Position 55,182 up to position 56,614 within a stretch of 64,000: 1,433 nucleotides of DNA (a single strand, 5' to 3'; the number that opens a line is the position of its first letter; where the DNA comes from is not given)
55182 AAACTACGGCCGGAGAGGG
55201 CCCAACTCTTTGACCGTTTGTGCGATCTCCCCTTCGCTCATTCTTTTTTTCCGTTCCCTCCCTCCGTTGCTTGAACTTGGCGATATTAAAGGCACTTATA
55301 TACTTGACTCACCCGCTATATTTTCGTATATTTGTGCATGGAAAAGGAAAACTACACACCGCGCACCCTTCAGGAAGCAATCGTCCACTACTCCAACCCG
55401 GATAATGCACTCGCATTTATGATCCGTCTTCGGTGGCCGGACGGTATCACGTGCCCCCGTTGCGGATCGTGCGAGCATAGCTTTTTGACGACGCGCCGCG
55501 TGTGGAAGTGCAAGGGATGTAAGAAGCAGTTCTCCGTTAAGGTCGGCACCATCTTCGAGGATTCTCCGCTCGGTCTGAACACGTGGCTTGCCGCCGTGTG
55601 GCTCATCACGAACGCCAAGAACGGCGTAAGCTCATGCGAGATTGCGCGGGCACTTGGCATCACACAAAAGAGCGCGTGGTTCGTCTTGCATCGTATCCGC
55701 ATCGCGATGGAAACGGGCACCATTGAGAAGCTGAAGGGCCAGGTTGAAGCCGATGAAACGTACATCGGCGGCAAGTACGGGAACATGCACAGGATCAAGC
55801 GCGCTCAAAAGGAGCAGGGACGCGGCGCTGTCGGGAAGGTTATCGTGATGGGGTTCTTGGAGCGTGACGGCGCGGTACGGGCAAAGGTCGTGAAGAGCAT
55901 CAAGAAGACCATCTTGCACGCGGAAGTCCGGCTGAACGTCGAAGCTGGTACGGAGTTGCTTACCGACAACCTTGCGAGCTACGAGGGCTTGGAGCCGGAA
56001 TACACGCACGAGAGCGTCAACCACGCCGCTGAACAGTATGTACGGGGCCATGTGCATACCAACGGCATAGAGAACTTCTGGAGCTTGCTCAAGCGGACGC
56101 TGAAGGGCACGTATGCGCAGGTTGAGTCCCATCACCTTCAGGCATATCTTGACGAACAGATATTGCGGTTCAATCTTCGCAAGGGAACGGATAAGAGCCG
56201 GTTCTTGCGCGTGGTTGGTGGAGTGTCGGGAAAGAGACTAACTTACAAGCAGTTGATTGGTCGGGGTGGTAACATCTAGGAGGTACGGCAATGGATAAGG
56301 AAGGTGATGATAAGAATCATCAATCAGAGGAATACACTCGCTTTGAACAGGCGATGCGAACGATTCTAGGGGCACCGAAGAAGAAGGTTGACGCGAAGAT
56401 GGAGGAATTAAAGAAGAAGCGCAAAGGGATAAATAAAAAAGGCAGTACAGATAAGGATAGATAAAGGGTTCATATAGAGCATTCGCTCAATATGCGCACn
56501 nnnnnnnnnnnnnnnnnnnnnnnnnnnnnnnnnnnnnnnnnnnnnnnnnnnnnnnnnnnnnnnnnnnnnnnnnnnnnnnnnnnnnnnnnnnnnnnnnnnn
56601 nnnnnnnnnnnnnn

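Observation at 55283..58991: IS1595-family transposon with intact TIRs and 8-bp target-site duplication, carrying an AT-rich AAA-ATPase/RloB (AbiL-like) two-gene module as cargo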

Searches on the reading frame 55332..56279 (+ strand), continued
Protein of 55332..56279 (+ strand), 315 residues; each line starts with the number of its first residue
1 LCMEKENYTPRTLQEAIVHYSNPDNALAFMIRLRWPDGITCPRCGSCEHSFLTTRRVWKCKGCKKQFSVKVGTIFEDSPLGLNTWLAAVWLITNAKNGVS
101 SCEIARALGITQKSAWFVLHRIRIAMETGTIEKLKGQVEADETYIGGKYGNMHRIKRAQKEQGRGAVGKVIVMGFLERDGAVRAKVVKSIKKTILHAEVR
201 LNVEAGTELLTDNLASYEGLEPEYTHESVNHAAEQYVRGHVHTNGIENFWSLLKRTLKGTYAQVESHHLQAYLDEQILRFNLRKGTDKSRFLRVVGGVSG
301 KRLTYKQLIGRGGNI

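Call 30: find_related_loci(query=A2, collection=genome_contigs, flank=10000)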
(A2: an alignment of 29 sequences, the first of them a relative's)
Query A2 (313 aa) in genome_contigs; peptide patterns used: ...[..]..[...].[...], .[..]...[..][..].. (x = any residue, [..] = any of these).
600 stretches matched a pattern (row limit reached: there are more); 592 encode a relative of the query (tblastn E <= 1e-3); the best 80 are kept; 80 distinct loci.
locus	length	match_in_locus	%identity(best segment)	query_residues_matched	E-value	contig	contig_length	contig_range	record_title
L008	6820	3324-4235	62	8-311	8e-128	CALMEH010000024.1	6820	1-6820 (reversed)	MAG TPA_asm: uncultured Acidobacteria bacterium isolate SRR2107211_bin.18_CONCOCT_v1.1_MAG genome assembly, contig: ERZ7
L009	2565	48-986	61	1-308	2e-131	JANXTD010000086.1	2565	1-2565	MAG: Fimbriiglobus sp. isolate 338R_metabat_142_sub 338R_k141_231278, whole genome shotgun sequence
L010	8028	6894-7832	58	1-309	1e-123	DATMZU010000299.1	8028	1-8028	MAG TPA_asm: Thermoanaerobaculia bacterium isolate SMAG_U11143 k141_2594081, whole genome shotgun sequence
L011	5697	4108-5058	58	2-310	5e-123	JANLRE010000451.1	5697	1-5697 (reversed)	MAG: Fimbriiglobus sp. isolate OTE_38_concoct_287_sub OTE_38_k141_427086, whole genome shotgun sequence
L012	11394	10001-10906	60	9-309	8e-123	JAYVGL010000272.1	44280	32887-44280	MAG: Pyrinomonadaceae bacterium isolate GL46_Up_metabat_51 GL46_Up_metabat_51_271, whole genome shotgun sequence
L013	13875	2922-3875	58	1-310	3e-122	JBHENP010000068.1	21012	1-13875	MAG: Pyrinomonadaceae bacterium isolate S5_bin.19.strict S5_NODE_68, whole genome shotgun sequence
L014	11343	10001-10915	58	8-309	6e-119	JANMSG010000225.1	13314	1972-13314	MAG: Acidobacteriota bacterium isolate SOY_29_metabat_494 SOY_29_k141_700923, whole genome shotgun sequence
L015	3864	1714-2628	57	8-311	6e-119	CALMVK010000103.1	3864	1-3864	MAG TPA_asm: uncultured Granulicella sp. isolate SRR13685131_bin.15_CONCOCT_v1.1_MAG genome assembly, contig: NODE_4932_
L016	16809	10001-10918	58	8-312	2e-115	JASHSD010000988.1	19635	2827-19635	MAG: Bryobacteraceae bacterium isolate JOPF118 JOPF_NEAR_contig_1513724, whole genome shotgun sequence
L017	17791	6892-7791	57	8-309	1e-115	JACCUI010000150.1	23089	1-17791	MAG: Pyrinomonadaceae bacterium isolate MGR_bin96 SD2897-2912_k127_6198424, whole genome shotgun sequence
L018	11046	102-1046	55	1-309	2e-114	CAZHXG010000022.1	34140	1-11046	MAG TPA_asm: uncultured Bifidobacteriaceae bacterium isolate binchicken_co54_528 genome assembly, contig: NODE_2146_leng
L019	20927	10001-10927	55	8-310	8e-114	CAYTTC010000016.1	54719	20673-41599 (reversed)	MAG TPA_asm: uncultured Propylenella sp. isolate SRP136066_co1_12 genome assembly, contig: NODE_368_length_54719_cov_42.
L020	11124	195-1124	55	1-306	2e-113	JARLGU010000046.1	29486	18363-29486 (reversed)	MAG: Capsulimonadaceae bacterium isolate MAG_BO11 MetaBAT2_Bin_11_Oxic_k141_1457536, whole genome shotgun sequence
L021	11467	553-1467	58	8-309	7e-113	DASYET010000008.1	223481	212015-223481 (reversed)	MAG TPA_asm: Bryobacteraceae bacterium isolate SMAG_U4994 k141_1617620, whole genome shotgun sequence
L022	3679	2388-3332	57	1-309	8e-115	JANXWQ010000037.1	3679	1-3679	MAG: Chthoniobacter sp. isolate GL140_2_metabat_198_sub GL140_2_k141_1239027, whole genome shotgun sequence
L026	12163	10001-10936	55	1-309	1e-110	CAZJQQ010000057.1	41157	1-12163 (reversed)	MAG TPA_asm: uncultured Clostridia bacterium isolate SRP119689_co1_191 genome assembly, contig: NODE_1117_length_41157_c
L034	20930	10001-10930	55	3-309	9e-108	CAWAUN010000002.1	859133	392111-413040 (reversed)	MAG: uncultured Acidobacteriaceae bacterium isolate MFD09567.bin.1.136 genome assembly, contig: contig_33336, whole geno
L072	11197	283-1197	52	8-310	7e-102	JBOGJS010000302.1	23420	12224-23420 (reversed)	MAG: Terriglobia bacterium isolate TC-S_metawrap_bin.80 k127_1947190, whole genome shotgun sequence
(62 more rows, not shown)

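Call 45: search_protein_families(library=pfam, alignment_id=A3, max_evalue=0.001)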
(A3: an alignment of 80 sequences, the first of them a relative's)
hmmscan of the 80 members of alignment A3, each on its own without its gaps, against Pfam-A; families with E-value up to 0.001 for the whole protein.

A. member 1, L005:2707-3471:- (254 aa): 2 families
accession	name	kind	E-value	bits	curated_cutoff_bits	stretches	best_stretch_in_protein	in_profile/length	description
PF20613.4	HipA_2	-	1.4e-08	34.7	27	1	40-147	37-156/240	HipA-like kinase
PF07804.18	HipA_C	-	3.5e-06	27.3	30.5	0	107-138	126-158/213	HipA-like C-terminal domain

B. families by the number of members that match (of 80 scanned): 31 families (the first 25 are shown)
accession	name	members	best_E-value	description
PF12686.12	DUF3800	6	8.3e-18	Protein of unknown function (DUF3800)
PF01850.27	PIN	3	1.3e-12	PIN domain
PF01555.25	N6_N4_Mtase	2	7.5e-41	DNA methylase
PF22091.2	DUF6941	2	2.2e-14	Family of unknown function (DUF6941)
PF07592.17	DDE_Tnp_ISAZ013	1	2e-140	Rhodopirellula transposase DDE domain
PF00145.23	DNA_methylase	1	2.1e-52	C-5 cytosine-specific DNA methylase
PF07669.17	Eco57I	1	6.8e-37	Eco57I restriction-modification methylase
PF10592.14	AIPR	1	1.1e-30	AIPR protein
PF01609.27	DDE_Tnp_1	1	1.1e-29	Transposase DDE domain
PF13340.11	DUF4096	1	1e-27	Putative transposase of IS4/5 family (DUF4096)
PF03852.21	Vsr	1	5.1e-27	DNA mismatch endonuclease Vsr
PF18780.6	HNH_repeat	1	7.8e-24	Homing endonuclease associated repeat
PF12950.13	TaqI_C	1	6.3e-20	TaqI-like C-terminal specificity domain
PF02384.22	N6_Mtase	1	1.3e-17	N-6 DNA Methylase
PF20473.4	MmeI_Mtase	1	2.7e-14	MmeI, DNA-methyltransferase domain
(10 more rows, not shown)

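Call 46: search_protein_families(library=padloc, alignment_id=A3, max_evalue=0.00001)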
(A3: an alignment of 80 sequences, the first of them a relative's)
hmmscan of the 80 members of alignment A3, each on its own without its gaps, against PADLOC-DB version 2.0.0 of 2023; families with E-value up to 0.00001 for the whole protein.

A. member 1, L005:2707-3471:- (254 aa): 3 families
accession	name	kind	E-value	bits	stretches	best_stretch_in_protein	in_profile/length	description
PDLC04342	PDC-M03A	-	3e-08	31.6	1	82-179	131-235/299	-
PDLC04340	PDC-M03A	-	3.2e-07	28.1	0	105-149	132-177/280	-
PDLC04344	PDC-M03A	-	7.8e-07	26.8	1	101-143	148-192/305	-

B. families by the number of members that match (of 80 scanned): 218 families (the first 25 are shown)
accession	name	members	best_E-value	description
PDLC03279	MTase_II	3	7.7e-26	Type II methyltransferase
PDLC03339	MTase_II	2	1.1e-54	Type II methyltransferase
PDLC03300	MTase_II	2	1.7e-49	Type II methyltransferase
PDLC03350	MTase_II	2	6.3e-46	Type II methyltransferase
PDLC03299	MTase_II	2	3e-43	Type II methyltransferase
PDLC03354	MTase_II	2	8e-41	Type II methyltransferase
PDLC03371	MTase_II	2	5.4e-39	Type II methyltransferase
PDLC03283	MTase_II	2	8.8e-38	Type II methyltransferase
PDLC03353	MTase_II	2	2.7e-36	Type II methyltransferase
PDLC03638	MTase_III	2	6.1e-30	Type III methyltransferase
PDLC03387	MTase_II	2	3.1e-26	Type II methyltransferase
PDLC03635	MTase_III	2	4.3e-26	Type III methyltransferase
PDLC03320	MTase_II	2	5e-26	Type II methyltransferase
PDLC03238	MTase_II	2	5.8e-22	Type II methyltransferase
PDLC03265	MTase_II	2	1.3e-19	Type II methyltransferase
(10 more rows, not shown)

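Call 78: search_protein_families(library=pfam, proteins=[L005:3613-3891:-, L005:1649-1828:+, L072:1260-1409:-, L026:10969-11148:-, L034:10992-11141:-, L005:1829-2722:-, L007:3959-4453:-, L007:4466-5665:-], max_evalue=1)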
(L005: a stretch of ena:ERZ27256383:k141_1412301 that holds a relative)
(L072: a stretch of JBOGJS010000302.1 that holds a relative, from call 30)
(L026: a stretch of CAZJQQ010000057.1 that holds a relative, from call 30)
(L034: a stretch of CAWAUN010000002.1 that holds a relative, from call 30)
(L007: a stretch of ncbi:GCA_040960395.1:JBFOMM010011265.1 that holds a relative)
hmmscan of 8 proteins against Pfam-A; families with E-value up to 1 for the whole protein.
L005:3613-3891:- (92 aa): 3 families
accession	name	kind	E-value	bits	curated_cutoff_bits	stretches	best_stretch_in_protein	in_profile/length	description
PF24330.1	DUF7499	-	0.077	13.2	27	1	44-92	112-160/193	Family of unknown function (DUF7499)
PF22800.1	CFAP410_C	-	0.11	12.7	27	1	20-36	20-36/36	CFAP410 C-terminal domain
PF07332.16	Phage_holin_3_6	-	0.2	12.1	28.4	1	60-84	8-32/116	Putative Actinobacterial Holin-X, holin superfamily III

L005:1649-1828:+ (59 aa): 2 families
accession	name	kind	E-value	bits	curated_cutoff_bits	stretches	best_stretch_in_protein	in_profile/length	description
PF17489.7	Tnp_22_trimer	-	0.0062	17.2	22.2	1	39-55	16-32/43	L1 transposable element trimerization domain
PF04325.18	DUF465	-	0.025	15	25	1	15-46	6-37/48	Protein of unknown function (DUF465)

L072:1260-1409:- (49 aa): 0 families

L026:10969-11148:- (59 aa): 0 families

L034:10992-11141:- (49 aa): 0 families

L005:1829-2722:- (297 aa): 0 families

L007:3959-4453:- (164 aa): 0 families

L007:4466-5665:- (399 aa): 6 families
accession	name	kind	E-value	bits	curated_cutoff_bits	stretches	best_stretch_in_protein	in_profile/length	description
PF06114.19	Peptidase_M78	-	9.3e-10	38.8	22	1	224-327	4-96/123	IrrE N-terminal-like domain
PF01381.28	HTH_3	-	1.3e-06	28.8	23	1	33-83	6-55/55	Helix-turn-helix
PF20432.4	Xre-like-HTH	-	5.2e-05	23.9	25.8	1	33-76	20-62/63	Antitoxin Xre-like helix-turn-helix domain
PF13560.12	HTH_31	-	0.00028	21.6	27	1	33-83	11-61/64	Helix-turn-helix domain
PF12844.13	HTH_19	-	0.0035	17.7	30.2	1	33-84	9-59/64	Helix-turn-helix domain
PF13443.12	HTH_26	-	0.0065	17.1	22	1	36-83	10-57/63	Cro/C1-type HTH DNA-binding domain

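Call 79: search_protein_families(library=phrogs, proteins=[L005:3613-3891:-, L072:1260-1409:-], max_evalue=0.01)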
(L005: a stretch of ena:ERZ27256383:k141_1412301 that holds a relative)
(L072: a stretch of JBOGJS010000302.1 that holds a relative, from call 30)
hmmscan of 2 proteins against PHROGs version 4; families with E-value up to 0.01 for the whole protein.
L005:3613-3891:- (92 aa): 0 families

L072:1260-1409:- (49 aa): 0 families

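Call 85: search_dna_similar(query=window:55338-56276:+, collection=plasmids, mode=protein, max_rows=25, max_evalue=1e-30)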
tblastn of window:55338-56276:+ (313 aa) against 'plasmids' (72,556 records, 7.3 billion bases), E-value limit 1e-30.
Records with a match: 103; places in all: 120; records where one place covers at least 80% of the query: 101.
Best place of each record, by identity: <60% 103.
By first word of the organism name: Pseudosulfitobacter 30; Ralstonia 18; Mesorhizobium 6; uncultured 3; Sulfitobacter 3; Entomospira 2; Bacteroides 2; Burkholderia 2; Indioceanicola 2; Methylocella 2; and 29 more.
By predicted mobility (MOB-suite, as given by PLSDB): non-mobilizable 72; mobilizable 16; conjugative 15.
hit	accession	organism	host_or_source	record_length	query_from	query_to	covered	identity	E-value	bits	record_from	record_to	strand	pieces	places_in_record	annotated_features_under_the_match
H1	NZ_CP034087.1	Methylocystis rosea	cell culture,groundwater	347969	18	312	94%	42.5%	1e-64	227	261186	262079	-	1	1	IS1595 family transposase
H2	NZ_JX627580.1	Methylobacterium oryzae CBMB20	-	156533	17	306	93%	39.7%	1e-52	192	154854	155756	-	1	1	IS1595 family transposase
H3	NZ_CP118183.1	Entomospira culicis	Culex pipiens,cell culture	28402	27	307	90%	39.7%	2e-58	209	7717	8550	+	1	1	IS1595 family transposase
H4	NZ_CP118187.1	Entomospira culicis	Culex pipiens,cell culture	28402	27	307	90%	39.7%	2e-58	209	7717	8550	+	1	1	IS1595 family transposase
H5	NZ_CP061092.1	Roseomonas marmotae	Marmota himalayana,pure culture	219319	17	305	92%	38.2%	2e-55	200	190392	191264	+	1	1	IS1595 family transposase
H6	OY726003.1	Phocaeicola massiliensis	-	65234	10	280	87%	39.5%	4e-52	191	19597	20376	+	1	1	record has no annotation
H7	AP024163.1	Ralstonia solanacearum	Curcuma aromatica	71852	8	307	96%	34.5%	4e-41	159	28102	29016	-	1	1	tnpA_13: IS1595 family transposase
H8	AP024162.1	Ralstonia solanacearum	Curcuma aromatica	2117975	8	307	96%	34.5%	4e-41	159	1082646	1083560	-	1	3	tnpA_9: IS1595 family transposase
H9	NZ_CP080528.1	Mesorhizobium sp. AR07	Oxytropis sp.,Cell culture,root nodule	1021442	22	308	92%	36.0%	3e-51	188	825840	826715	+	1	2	record has no annotation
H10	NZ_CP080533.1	Mesorhizobium sp. AR02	Oxytropis sp.,Cell culture,root nodule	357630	18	312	88%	37.5%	4e-34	171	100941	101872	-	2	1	none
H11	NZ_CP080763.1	Diaphorobacter sp. MNS-0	mixed culture,waste water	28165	8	309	96%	33.9%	5e-39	153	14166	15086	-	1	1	IS1595-like element ISCsp2 family transposase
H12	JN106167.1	uncultured bacterium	-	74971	8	309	96%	33.9%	5e-39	153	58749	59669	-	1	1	tnpA: ISCsp2 family transposase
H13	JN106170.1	uncultured bacterium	-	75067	8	309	96%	33.9%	5e-39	153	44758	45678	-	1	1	tnpA: ISCsp2 family transposase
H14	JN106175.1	uncultured bacterium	-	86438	8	309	96%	33.9%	5e-39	153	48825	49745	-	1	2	tnpA: ISCsp2 family transposase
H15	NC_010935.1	Comamonas testosteroni CNB-1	-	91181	8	309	96%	33.9%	5e-39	153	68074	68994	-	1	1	IS1595-like element ISCsp2 family transposase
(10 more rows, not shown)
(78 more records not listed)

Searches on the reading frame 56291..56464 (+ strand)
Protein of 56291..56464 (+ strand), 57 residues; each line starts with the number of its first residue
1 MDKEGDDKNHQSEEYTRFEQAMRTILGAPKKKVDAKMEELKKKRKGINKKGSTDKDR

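Call 3: search_protein_families(library=pfam, proteins=[window:56291-56464:+], max_evalue=0.01)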
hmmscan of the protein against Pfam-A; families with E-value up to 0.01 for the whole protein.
window:56291-56464:+ (57 aa): 0 families

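Call 4: search_protein_families(library=padloc, proteins=[window:56291-56464:+], max_evalue=0.01)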
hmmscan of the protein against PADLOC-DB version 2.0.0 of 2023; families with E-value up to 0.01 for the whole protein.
window:56291-56464:+ (57 aa): 0 families

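Call 12: search_protein_families(library=ncbifam, proteins=[window:56291-56464:+], max_evalue=0.01)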
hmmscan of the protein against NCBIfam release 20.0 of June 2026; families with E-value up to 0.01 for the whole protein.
window:56291-56464:+ (57 aa): 0 families

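Call 78: search_protein_families(library=pfam, proteins=[window:56291-56464:+], max_evalue=1)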
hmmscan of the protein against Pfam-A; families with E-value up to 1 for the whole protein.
window:56291-56464:+ (57 aa): 1 family
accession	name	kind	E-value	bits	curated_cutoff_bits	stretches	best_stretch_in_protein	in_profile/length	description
PF12884.12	TORC_N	-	0.012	16.8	25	1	8-46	13-54/63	Transducer of regulated CREB activity, N terminus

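Call 79: search_protein_families(library=phrogs, proteins=[window:56291-56464:+], max_evalue=0.01)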
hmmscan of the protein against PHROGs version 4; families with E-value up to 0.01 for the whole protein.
window:56291-56464:+ (57 aa): 0 families
